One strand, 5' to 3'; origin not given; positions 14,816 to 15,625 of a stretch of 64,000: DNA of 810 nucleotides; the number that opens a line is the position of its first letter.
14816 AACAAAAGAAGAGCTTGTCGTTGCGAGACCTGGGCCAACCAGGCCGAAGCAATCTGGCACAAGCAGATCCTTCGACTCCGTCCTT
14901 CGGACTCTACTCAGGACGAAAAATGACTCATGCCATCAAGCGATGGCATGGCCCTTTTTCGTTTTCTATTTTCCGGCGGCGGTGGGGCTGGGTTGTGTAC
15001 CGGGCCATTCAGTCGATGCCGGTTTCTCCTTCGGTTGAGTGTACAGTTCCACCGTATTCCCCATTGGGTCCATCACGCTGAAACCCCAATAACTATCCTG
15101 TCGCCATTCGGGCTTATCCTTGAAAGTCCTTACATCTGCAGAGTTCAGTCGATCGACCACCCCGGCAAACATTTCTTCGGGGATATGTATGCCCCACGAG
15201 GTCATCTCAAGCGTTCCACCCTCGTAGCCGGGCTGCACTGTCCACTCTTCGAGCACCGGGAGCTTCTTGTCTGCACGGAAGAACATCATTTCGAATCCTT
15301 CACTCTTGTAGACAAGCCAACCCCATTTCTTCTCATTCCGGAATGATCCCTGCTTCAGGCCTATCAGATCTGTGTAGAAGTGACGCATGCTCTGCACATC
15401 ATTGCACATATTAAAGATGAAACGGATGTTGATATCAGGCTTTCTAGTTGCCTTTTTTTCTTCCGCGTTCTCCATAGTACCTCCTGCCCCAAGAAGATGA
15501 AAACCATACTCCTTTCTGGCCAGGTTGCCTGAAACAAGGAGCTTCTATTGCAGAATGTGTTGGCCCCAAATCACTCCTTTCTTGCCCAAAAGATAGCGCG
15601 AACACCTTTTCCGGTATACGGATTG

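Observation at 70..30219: Dispersed hairpin-forming intergenic repeat family A (A1 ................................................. and A2 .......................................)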

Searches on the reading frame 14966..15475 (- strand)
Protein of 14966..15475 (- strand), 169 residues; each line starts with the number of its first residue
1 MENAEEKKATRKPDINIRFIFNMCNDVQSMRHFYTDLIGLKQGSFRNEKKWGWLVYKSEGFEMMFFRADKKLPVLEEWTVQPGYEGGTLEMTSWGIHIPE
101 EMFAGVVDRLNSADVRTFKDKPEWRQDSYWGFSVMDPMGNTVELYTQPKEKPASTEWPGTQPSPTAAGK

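Call 20: search_protein_families(library=pfam, proteins=[window:14966-15475:-])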
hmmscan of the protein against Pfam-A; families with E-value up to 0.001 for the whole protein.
window:14966-15475:- (169 aa): 0 families

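Call 75: search_protein_families(library=ncbifam, proteins=[window:14966-15475:-], max_evalue=0.01)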
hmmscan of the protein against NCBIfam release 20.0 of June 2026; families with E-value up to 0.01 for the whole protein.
window:14966-15475:- (169 aa): 1 family
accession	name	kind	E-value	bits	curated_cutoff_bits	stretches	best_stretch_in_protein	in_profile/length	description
NF000467.1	FosG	exception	0.00069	19.6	240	1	93-145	62-110/132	FosG family fosfomycin resistance glutathione transferase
